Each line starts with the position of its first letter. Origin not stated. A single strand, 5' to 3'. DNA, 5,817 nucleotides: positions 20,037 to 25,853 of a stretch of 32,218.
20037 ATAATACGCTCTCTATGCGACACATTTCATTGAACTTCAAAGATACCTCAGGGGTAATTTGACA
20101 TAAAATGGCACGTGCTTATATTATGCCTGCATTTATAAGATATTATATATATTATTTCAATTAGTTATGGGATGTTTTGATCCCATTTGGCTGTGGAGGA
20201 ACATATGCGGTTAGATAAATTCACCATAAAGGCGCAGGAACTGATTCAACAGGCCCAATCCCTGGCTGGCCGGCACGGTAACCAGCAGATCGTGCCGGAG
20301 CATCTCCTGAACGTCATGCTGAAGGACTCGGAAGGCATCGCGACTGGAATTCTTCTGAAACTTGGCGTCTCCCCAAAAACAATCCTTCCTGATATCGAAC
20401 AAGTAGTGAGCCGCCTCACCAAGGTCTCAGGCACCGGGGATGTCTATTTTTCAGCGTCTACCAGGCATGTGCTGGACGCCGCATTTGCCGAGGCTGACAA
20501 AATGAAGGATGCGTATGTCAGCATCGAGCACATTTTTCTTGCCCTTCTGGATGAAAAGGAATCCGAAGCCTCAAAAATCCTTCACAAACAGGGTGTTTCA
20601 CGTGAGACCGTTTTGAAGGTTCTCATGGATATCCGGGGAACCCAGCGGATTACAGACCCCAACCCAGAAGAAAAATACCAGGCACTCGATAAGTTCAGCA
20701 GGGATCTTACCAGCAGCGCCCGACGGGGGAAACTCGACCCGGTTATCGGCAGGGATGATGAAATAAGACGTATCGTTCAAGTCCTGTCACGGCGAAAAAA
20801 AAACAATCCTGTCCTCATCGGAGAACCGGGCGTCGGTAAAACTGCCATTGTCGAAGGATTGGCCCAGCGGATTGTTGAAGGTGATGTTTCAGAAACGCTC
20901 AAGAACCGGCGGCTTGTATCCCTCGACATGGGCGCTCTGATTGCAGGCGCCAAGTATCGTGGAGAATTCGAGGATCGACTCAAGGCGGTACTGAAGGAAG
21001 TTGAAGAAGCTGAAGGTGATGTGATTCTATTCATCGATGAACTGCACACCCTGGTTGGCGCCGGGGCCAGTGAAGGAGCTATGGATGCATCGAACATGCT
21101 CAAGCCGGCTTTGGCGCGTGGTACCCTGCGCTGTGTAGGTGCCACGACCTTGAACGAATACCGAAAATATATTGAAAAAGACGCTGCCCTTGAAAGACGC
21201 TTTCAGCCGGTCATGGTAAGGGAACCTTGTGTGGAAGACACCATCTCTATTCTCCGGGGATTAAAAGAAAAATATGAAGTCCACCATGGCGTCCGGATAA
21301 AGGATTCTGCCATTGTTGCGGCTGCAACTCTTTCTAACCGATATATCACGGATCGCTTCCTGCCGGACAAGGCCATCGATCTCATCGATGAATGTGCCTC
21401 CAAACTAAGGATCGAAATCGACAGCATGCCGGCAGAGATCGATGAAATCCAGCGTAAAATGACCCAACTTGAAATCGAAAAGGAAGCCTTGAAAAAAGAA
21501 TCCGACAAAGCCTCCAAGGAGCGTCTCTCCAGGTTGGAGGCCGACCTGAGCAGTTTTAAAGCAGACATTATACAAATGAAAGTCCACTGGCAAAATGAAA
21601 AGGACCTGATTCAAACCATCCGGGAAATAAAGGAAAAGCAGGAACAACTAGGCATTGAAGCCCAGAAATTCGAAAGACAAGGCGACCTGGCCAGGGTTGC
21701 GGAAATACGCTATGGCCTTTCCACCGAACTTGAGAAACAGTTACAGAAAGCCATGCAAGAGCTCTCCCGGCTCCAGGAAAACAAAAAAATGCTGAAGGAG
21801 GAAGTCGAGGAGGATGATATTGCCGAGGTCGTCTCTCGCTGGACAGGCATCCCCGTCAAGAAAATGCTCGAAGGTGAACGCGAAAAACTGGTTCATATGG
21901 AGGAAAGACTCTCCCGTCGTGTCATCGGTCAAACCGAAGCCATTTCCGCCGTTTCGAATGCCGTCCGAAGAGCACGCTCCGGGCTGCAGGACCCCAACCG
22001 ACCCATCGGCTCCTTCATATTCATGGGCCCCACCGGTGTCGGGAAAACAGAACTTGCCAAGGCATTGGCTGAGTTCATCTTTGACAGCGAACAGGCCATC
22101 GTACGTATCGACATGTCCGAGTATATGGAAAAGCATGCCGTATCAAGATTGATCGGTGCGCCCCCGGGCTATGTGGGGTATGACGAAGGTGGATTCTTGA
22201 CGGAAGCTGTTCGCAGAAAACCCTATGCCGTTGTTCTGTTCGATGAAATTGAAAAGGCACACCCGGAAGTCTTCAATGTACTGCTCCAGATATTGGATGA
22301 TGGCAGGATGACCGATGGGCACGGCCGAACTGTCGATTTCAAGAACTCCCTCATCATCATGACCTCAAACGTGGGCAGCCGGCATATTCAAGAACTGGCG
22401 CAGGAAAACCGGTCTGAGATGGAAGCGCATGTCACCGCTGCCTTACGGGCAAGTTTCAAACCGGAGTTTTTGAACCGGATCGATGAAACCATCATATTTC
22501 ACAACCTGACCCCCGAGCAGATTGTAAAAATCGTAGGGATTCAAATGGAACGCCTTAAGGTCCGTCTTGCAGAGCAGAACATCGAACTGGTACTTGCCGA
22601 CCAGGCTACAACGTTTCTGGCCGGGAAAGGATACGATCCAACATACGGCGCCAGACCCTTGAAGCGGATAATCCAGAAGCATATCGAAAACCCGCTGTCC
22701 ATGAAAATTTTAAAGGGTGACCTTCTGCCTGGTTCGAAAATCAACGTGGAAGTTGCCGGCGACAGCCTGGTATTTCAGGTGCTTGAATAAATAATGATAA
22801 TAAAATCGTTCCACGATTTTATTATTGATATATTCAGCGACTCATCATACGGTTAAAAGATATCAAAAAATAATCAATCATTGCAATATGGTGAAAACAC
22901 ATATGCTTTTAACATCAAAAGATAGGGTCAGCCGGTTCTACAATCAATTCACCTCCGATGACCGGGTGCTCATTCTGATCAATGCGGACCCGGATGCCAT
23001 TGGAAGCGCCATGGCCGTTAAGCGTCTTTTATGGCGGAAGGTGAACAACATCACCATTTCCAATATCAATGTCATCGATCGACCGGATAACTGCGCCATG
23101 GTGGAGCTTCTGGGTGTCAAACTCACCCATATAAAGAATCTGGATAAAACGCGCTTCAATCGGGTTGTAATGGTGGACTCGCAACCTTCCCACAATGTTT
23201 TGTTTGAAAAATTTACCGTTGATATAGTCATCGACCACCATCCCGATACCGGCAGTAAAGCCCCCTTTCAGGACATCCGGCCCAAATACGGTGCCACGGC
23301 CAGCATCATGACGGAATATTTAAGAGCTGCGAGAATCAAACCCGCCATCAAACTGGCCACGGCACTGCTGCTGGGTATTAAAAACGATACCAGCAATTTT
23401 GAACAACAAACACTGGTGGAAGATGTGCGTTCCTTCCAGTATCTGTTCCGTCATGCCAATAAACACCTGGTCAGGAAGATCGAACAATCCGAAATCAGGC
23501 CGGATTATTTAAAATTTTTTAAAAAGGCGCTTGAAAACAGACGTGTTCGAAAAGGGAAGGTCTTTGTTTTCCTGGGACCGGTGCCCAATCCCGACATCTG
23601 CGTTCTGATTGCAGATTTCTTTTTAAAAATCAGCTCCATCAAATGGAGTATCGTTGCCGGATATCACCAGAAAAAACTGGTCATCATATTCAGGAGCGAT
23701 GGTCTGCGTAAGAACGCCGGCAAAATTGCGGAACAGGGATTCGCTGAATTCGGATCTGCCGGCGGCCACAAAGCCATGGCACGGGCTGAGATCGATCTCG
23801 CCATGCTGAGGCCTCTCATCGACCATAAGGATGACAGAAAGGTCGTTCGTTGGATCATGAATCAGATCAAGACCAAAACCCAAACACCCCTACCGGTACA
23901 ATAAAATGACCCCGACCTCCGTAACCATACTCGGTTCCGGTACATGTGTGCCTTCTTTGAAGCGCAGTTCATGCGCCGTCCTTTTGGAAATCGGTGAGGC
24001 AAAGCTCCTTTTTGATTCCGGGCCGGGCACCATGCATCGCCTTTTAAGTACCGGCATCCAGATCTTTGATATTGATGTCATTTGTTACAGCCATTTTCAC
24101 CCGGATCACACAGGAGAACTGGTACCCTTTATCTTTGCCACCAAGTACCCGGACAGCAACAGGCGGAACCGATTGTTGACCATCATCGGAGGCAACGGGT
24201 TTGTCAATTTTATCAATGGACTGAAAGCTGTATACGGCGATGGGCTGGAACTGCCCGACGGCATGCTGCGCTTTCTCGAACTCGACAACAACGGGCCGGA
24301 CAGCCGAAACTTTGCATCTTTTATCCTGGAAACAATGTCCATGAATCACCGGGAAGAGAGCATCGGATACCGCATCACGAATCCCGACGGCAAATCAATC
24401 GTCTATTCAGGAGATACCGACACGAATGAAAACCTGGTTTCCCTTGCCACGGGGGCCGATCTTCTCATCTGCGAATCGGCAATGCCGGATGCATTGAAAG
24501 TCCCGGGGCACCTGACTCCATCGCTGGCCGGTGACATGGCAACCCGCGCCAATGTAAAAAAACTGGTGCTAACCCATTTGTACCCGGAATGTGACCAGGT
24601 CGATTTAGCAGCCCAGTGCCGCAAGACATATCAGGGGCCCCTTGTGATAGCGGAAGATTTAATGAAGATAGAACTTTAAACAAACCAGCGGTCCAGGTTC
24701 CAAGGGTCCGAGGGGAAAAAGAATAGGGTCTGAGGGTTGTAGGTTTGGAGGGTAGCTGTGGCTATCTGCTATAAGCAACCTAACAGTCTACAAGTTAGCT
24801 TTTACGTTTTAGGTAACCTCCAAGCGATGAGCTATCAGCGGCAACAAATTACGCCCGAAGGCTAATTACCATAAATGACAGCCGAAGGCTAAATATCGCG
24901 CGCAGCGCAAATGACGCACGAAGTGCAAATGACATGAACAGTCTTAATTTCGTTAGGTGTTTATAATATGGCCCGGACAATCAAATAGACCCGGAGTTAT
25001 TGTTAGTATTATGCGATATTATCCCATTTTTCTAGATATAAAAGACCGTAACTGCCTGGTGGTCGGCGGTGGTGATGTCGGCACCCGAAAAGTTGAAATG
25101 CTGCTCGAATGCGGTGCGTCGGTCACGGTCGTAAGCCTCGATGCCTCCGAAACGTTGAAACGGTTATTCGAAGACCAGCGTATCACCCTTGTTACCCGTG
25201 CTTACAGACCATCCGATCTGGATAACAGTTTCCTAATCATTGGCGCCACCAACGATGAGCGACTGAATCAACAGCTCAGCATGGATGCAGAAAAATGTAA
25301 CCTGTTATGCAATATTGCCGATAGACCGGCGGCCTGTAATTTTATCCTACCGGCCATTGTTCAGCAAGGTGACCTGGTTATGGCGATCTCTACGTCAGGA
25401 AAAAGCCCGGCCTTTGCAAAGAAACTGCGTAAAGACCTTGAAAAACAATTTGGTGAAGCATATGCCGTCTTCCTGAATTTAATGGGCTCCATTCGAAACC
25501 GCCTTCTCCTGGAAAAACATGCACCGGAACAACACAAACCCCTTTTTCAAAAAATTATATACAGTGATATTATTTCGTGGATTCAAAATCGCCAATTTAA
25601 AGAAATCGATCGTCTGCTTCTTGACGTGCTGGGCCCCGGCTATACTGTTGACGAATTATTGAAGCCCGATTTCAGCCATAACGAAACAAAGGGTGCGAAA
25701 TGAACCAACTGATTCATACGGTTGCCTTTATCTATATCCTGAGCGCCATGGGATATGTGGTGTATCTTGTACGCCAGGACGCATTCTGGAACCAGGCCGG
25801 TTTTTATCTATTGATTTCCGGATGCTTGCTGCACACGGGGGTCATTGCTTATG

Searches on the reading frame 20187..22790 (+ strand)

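Call 58: search_protein_families(library=pfam, proteins=[window:20187-22790:+])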
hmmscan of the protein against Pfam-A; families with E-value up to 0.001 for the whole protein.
window:20187-22790:+ (867 aa): 32 families (the best 25 are shown)
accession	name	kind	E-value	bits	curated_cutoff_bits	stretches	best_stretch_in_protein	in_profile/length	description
PF07724.20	AAA_2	-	1.6e-72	243.4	27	1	605-767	1-165/166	AAA domain (Cdc48 subfamily)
PF17871.7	AAA_lid_9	-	2.3e-36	124.3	22.8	1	349-450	2-103/104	AAA lid domain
PF10431.15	ClpB_D2-small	-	6.9e-28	97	21.9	1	774-854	1-81/81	C-terminal, D2-small domain, of ClpB protein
PF02861.25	Clp_N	-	5.1e-27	94.2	20.7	2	99-151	1-53/53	Clp amino terminal domain, pathogenicity island component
PF00004.35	AAA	-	4.2e-26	92.4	21.2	2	209-327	2-113/131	ATPase family associated with various cellular activities (AAA)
PF07728.20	AAA_5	-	3.5e-20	72.9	22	1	610-737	2-131/139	AAA domain (dynein-related subfamily)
PF13191.12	AAA_16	-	4.2e-14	53.8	32.6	1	186-287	2-142/167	AAA ATPase domain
PF13401.12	AAA_22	-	8.2e-10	39.5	27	0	609-705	7-110/130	AAA domain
PF00158.32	Sigma54_activat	-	3.7e-09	36.9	20.2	1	609-728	24-143/168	Sigma-54 interaction domain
PF20720.3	nSTAND3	-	2.7e-07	30.8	27.2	0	196-231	10-43/155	Novel STAND NTPase 3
PF13173.12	AAA_14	-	4e-07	30.5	27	0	611-707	6-89/129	AAA domain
PF13238.12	AAA_18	-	1.2e-06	29.4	29.4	0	210-283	3-77/128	AAA domain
PF01637.24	ATPase_2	-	2e-06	28.2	33.2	0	189-291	4-124/225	ATPase domain predominantly from Archaea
PF01695.23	IstB_IS21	-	2.7e-06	27.5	24.1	0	203-270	90-153/238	IstB-like ATP binding protein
PF05621.17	TniB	-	8.8e-06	25.7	22.4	0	192-344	22-184/189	Bacterial TniB protein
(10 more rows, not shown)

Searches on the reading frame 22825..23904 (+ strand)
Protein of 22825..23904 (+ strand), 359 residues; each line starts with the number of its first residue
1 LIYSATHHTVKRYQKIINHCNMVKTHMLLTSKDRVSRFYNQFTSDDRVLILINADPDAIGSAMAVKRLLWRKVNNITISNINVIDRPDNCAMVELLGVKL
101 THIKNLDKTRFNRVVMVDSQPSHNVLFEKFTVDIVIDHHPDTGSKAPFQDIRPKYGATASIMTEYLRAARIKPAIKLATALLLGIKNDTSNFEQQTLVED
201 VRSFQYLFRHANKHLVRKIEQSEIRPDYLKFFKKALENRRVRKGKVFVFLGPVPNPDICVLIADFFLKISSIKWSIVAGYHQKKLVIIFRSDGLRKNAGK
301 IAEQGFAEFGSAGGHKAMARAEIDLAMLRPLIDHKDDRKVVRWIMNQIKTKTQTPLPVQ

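Call 58: search_protein_families(library=pfam, proteins=[window:22825-23904:+])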
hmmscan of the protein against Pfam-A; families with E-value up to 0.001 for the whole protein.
window:22825-23904:+ (359 aa): 1 family
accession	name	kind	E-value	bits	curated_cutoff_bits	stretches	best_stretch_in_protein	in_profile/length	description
PF01368.27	DHH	-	4.2e-11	43.7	28.1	1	48-185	2-125/125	DHH family, N-terminal domain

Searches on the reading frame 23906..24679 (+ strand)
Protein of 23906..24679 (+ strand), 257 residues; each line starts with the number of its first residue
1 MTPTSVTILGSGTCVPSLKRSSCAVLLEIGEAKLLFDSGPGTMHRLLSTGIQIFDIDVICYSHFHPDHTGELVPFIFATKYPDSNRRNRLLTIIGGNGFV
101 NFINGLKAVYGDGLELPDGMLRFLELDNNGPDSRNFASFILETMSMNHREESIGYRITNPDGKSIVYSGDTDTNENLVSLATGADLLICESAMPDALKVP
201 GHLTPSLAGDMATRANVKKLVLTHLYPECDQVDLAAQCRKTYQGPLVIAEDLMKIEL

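Call 58: search_protein_families(library=pfam, proteins=[window:23906-24679:+])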
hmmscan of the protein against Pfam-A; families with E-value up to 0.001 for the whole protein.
window:23906-24679:+ (257 aa): 3 families
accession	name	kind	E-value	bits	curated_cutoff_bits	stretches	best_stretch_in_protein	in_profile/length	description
PF12706.13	Lactamase_B_2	-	1.5e-14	54.5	27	1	147-224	120-199/200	Beta-lactamase superfamily domain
PF00753.33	Lactamase_B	-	2.3e-11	44.5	22.7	1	24-82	8-70/196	Metallo-beta-lactamase superfamily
PF23023.1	Anti-Pycsar_Apyc1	-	0.00073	19.5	50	0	21-81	19-79/250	Anti-Pycsar protein Apyc1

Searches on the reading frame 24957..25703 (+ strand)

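Call 58: search_protein_families(library=pfam, proteins=[window:24957-25703:+])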
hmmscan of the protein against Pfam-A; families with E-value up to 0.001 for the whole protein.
window:24957-25703:+ (248 aa): 2 families
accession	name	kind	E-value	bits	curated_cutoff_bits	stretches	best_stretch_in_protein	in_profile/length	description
PF13241.12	NAD_binding_7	-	1e-31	110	22.1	1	24-133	1-104/104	Putative NAD(P)-binding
PF14824.11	Sirohm_synth_M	-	4.8e-09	36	25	1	137-164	1-28/28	Sirohaem biosynthesis protein central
